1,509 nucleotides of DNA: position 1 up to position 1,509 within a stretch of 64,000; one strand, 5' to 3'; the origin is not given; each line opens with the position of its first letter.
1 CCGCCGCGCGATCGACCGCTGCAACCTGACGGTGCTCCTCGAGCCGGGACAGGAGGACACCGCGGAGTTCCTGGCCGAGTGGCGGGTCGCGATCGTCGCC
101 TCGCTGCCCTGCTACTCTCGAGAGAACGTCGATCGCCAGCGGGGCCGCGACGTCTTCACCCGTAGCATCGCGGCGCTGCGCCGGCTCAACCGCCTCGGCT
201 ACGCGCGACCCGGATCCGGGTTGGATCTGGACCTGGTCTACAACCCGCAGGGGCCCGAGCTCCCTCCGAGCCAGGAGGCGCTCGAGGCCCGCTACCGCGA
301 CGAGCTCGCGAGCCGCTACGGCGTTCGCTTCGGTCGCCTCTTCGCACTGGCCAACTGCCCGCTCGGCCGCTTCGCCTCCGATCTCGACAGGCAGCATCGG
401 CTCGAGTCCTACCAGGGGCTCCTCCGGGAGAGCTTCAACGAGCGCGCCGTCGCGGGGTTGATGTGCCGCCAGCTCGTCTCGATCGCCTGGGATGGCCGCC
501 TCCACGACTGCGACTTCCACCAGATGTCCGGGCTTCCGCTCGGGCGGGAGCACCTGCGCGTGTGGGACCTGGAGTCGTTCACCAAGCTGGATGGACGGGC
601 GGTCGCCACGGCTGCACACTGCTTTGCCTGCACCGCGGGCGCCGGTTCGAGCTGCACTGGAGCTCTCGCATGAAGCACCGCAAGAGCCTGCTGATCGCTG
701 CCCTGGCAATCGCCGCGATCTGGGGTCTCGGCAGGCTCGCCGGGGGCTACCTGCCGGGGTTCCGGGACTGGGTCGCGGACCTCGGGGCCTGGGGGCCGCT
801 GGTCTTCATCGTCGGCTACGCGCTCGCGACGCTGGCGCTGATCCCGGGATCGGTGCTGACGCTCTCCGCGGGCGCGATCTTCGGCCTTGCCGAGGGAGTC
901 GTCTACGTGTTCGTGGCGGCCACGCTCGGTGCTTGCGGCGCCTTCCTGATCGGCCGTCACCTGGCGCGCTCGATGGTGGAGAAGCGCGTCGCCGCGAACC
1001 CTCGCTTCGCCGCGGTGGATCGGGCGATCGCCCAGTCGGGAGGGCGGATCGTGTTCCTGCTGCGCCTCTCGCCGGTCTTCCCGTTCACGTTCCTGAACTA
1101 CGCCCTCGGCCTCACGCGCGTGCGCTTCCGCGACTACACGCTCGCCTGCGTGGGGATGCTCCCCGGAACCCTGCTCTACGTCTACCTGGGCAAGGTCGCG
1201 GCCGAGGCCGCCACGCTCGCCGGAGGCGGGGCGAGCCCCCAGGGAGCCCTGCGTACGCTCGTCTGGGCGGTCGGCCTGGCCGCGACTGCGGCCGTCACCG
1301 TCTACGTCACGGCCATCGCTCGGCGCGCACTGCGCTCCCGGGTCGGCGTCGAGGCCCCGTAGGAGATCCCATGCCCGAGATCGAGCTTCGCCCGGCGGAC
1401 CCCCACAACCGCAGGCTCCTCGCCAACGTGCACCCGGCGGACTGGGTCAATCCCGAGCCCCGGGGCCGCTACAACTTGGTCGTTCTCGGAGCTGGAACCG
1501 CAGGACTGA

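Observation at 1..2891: ArsS-like radical SAM/Cys-rich protein, DedA-family membrane protein and disulfide reductase as a tight trio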

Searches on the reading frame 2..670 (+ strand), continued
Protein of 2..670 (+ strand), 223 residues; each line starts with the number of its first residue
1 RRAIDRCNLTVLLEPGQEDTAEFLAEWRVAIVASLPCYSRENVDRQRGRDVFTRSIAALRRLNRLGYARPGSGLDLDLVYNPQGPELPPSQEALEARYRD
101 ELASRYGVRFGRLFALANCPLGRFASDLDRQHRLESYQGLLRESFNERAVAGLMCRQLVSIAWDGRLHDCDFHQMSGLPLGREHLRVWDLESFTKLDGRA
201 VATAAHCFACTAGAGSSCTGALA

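Call 69: get_annotated_region(hit=H8, flank=8000)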
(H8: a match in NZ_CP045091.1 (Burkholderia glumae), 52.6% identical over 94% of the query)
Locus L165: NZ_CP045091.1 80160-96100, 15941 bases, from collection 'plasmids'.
description: Burkholderia glumae strain GX plasmid pWSGX3, complete sequence
organism: Burkholderia glumae (NCBI taxid 337)
taxonomy: Bacteria; Pseudomonadota; Betaproteobacteria; Burkholderiales; Burkholderiaceae; Burkholderia; Burkholderia glumae
host: -; source: rice; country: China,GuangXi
typing (MOB-suite, as given by PLSDB): non-mobilizable
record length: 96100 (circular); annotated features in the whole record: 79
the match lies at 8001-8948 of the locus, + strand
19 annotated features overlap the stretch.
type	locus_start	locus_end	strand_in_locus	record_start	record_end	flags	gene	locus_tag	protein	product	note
CDS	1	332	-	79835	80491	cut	-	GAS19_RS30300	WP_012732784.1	TIGR04282 family arsenosugar biosynthesis glycosyltransferase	GO:0009058 - biosynthetic process [Evidence IEA]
CDS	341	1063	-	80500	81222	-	-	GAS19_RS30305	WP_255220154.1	TIGR04283 family arsenosugar biosynthesis glycosyltransferase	GO:0009058 - biosynthetic process [Evidence IEA]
CDS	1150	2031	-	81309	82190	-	-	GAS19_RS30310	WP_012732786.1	S-methyl-5'-thioadenosine phosphorylase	-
CDS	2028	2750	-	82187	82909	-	-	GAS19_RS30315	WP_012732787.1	hypothetical protein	-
CDS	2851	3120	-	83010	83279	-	-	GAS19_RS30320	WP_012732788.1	hypothetical protein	-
CDS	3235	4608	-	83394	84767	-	-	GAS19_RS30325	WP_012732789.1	MFS transporter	GO:0055085 - transmembrane transport [Evidence IEA]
CDS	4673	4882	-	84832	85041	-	-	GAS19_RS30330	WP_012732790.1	zf-HC2 domain-containing protein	-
CDS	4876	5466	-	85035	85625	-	-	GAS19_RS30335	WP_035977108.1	sigma-70 family RNA polymerase sigma factor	GO:0006352 - DNA-templated transcription initiation [Evidence IEA]; GO:0006355 - regulation of DNA-templated ...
CDS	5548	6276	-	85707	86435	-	-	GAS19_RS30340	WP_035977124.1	cytochrome c biogenesis CcdA family protein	-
CDS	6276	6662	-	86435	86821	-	-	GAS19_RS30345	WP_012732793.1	thioredoxin family protein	-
CDS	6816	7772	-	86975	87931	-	-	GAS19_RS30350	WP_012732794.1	hypothetical protein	-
CDS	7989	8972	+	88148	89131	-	arsS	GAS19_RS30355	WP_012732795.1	arsenosugar biosynthesis radical SAM (seleno)protein ArsS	-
CDS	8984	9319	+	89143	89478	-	-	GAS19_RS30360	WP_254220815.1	hypothetical protein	-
CDS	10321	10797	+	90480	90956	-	-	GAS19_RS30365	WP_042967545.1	hypothetical protein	-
CDS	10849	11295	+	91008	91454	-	-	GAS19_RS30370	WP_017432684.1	hypothetical protein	-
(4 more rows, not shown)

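Call 71: get_annotated_region(hit=H2, flank=9000)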
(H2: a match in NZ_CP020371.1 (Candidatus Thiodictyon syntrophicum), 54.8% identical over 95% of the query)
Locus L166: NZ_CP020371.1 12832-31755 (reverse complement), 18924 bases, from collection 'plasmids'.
description: Candidatus Thiodictyon syntrophicum strain Cad16T plasmid pTs417, complete sequence
organism: Candidatus Thiodictyon syntrophicum (NCBI taxid 1166950)
taxonomy: Bacteria; Pseudomonadota; Gammaproteobacteria; Chromatiales; Chromatiaceae; Thiodictyon; Candidatus Thiodictyon syntrophicum
host: -; source: meromictic lake; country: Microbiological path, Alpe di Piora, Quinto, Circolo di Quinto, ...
typing (MOB-suite, as given by PLSDB): non-mobilizable
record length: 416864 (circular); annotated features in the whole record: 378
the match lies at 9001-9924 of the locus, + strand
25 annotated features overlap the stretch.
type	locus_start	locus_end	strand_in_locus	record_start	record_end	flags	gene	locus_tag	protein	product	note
CDS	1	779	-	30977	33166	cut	-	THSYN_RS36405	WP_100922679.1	ATP-binding protein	-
CDS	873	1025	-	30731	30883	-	-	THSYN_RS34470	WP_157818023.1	PIN domain-containing protein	-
CDS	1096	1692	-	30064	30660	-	-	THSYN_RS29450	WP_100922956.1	thioredoxin family protein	-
CDS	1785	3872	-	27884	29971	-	-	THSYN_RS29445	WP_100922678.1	thioredoxin family protein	-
CDS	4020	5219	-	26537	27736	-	-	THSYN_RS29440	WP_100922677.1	RNA-guided endonuclease TnpB family protein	-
CDS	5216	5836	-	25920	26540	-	-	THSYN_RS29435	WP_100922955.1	IS607 family transposase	-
CDS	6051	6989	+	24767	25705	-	-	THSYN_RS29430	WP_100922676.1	nucleoside recognition family protein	-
CDS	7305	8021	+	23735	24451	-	-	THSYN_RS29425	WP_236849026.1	glycosyltransferase family 2 protein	-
CDS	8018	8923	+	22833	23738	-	-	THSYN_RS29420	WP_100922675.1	sterol desaturase family protein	GO:0008610 - lipid biosynthetic process [Evidence IEA]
CDS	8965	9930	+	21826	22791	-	arsS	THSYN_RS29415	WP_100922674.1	arsenosugar biosynthesis radical SAM (seleno)protein ArsS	-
CDS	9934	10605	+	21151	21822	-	-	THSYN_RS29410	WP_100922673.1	TIGR04282 family arsenosugar biosynthesis glycosyltransferase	GO:0009058 - biosynthetic process [Evidence IEA]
CDS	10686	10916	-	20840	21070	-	-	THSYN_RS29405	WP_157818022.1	hypothetical protein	-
CDS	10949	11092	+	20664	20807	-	-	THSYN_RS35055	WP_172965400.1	hypothetical protein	-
CDS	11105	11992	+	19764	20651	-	-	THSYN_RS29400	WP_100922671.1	5-bromo-4-chloroindolyl phosphate hydrolysis family protein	-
CDS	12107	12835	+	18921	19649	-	-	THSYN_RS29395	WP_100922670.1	glutathione S-transferase family protein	-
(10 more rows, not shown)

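Call 72: get_annotated_region(hit=H1, flank=9000)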
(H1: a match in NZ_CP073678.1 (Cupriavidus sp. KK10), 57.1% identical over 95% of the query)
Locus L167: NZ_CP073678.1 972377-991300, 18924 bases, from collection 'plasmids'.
description: Cupriavidus sp. KK10 plasmid p1, complete sequence
organism: Cupriavidus sp. KK10 (NCBI taxid 1478019)
taxonomy: Bacteria; Pseudomonadota; Betaproteobacteria; Burkholderiales; Burkholderiaceae; Cupriavidus; Cupriavidus sp. KK10
host: -; source: Isolate,A bacterial consortium from cattle pasture soil, USA; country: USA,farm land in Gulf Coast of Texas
typing (MOB-suite, as given by PLSDB): non-mobilizable; mating-pair formation MPF_T
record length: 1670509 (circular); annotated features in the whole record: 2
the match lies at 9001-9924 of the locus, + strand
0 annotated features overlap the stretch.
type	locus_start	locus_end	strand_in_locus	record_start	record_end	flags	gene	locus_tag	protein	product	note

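Call 75: search_protein_families(library=pfam, proteins=[L164:12110-13498:+, L164:9984-11000:+, L164:7823-8776:-, L164:2123-2830:-, L167:9985-11394:+, L167:11541-12140:+], max_evalue=0.001)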
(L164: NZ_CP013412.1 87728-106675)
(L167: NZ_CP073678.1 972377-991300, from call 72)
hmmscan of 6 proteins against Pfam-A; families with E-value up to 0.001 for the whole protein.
L164:12110-13498:+ (463 aa): 2 families
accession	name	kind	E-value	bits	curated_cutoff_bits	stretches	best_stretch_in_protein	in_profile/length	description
PF04055.27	Radical_SAM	-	7.9e-16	59.1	29.5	1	56-179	2-134/166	Radical SAM superfamily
PF13353.11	Fer4_12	-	0.00012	22.8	22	1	58-161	12-114/137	4Fe-4S single cluster domain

L164:9984-11000:+ (339 aa): 0 families

L164:7823-8776:- (318 aa): 1 family
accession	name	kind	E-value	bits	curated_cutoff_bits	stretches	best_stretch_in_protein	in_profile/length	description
PF04982.19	TM_HPP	-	0.00019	21.5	27.2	0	7-144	13-151/157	HPP, transmembrane region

L164:2123-2830:- (236 aa): 1 family
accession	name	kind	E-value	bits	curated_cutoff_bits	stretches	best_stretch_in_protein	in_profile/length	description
PF22308.1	DUF6969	-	4.6e-55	186.8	27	1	14-213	2-199/201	Domain of unknown function (DUF6969)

L167:9985-11394:+ (470 aa): 6 families
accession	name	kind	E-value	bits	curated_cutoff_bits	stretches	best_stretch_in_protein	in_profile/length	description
PF07992.20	Pyr_redox_2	-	7.8e-57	193.3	26.1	1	9-325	2-291/291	Pyridine nucleotide-disulphide oxidoreductase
PF02852.28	Pyr_redox_dim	-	4.8e-27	94.8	25.3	1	347-455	1-109/110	Pyridine nucleotide-disulphide oxidoreductase, dimerisation domain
PF00070.33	Pyr_redox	-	2e-16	60.7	22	1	175-245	2-72/82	Pyridine nucleotide-disulphide oxidoreductase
PF13450.12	NAD_binding_8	-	0.0002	22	21.9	0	12-45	1-35/68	NAD(P)-binding Rossmann-like domain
PF03486.20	HI0933_like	-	0.00022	21.2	50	0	9-41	2-34/244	HI0933-like protein Rossmann domain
PF13738.12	Pyr_redox_3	-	0.00031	20.5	30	0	124-214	114-207/305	Pyridine nucleotide-disulphide oxidoreductase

L167:11541-12140:+ (200 aa): 1 family
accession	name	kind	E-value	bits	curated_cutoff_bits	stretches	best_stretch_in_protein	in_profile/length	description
PF09335.16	VTT_dom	-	4.6e-23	82.5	33.9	1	54-167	4-122/123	VTT domain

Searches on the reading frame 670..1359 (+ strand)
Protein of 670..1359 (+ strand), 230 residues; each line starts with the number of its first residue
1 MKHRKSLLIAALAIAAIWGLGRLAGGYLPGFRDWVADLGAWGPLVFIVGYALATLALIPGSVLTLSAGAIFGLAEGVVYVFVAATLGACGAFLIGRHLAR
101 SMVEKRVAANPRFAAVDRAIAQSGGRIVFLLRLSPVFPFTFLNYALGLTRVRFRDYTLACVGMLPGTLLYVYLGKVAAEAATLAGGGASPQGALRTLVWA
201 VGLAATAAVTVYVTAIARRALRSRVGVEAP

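Call 3: search_protein_families(library=pfam, proteins=[window:670-1359:+], max_evalue=0.01)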
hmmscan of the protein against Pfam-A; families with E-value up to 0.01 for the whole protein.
window:670-1359:+ (230 aa): 1 family
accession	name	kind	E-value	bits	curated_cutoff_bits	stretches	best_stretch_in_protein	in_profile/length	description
PF09335.16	VTT_dom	-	3.7e-29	102.1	33.9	1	58-175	1-122/123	VTT domain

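Call 4: search_protein_families(library=ncbifam, proteins=[window:670-1359:+], max_evalue=0.01)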
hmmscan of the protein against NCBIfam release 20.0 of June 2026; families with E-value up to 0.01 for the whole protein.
window:670-1359:+ (230 aa): 1 family
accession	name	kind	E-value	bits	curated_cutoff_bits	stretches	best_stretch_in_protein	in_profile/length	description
NF052604.1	UndecprPTUtpABac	equivalog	0.00097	19.2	250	1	34-179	11-159/198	undecaprenyl phosphate transporter UptA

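Call 34: list_cluster_members(proteins=[window:670-1359:+, window:1371-2888:+, window:2910-3854:+, window:3899-4510:+])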
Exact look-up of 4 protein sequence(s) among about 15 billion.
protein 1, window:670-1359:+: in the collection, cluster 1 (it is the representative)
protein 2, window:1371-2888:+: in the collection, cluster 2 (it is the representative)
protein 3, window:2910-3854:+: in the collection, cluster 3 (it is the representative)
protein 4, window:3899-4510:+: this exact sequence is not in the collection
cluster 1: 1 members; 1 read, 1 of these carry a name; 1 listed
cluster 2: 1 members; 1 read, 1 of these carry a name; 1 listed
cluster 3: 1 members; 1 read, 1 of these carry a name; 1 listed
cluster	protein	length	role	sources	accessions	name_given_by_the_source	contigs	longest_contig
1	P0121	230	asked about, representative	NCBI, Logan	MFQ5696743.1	MAG: TVP38/TMEM64 family protein [Myxococcota bacterium]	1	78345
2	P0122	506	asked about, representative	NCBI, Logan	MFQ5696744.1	MAG: mercuric reductase [Myxococcota bacterium]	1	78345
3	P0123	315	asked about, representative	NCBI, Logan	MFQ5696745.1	MAG: hypothetical protein ACE5IL_00475 [Myxococcota bacterium]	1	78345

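Call 62: predict_structure(alignment_id=A3)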
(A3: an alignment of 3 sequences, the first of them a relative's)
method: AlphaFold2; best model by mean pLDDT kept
length: 315 residues; sequences in the alignment: 3
mean_pLDDT: 49.3   pTM: 0.56
mean pLDDT of the five models: 49.3, 43.2, 42.1, 39.6, 32.5
residues with pLDDT >= 90: 0; 70-90: 43; 50-70: 127; < 50: 145
segments of 3 or more residues with pLDDT < 50: 1-40, 78-87, 122-125, 134-136, 147-215, 243-245, 301-315
pLDDT, mean of each block of 10 residues (from residue 1): 27 34 37 40 62 69 68 53 48 64 59 57 52 53 48 26 22 24 25 23 29 50 73 64 56 67 68 71 72 70 31 27
secondary structure, 60 per line:
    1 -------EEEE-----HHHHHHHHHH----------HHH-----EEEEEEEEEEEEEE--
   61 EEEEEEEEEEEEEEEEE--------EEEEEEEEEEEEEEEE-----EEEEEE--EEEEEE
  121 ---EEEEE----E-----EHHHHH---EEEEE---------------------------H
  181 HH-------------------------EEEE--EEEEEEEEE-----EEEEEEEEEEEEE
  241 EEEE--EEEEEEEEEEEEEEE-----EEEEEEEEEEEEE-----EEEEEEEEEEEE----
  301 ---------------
elements in order: E8-11 H17-26 E45-58 E61-77 E86-101 E107-112 E115-120 E124-128 H140-144 E148-152 E208-211 E214-222 E228-244 E247-261 E267-279 E285-296
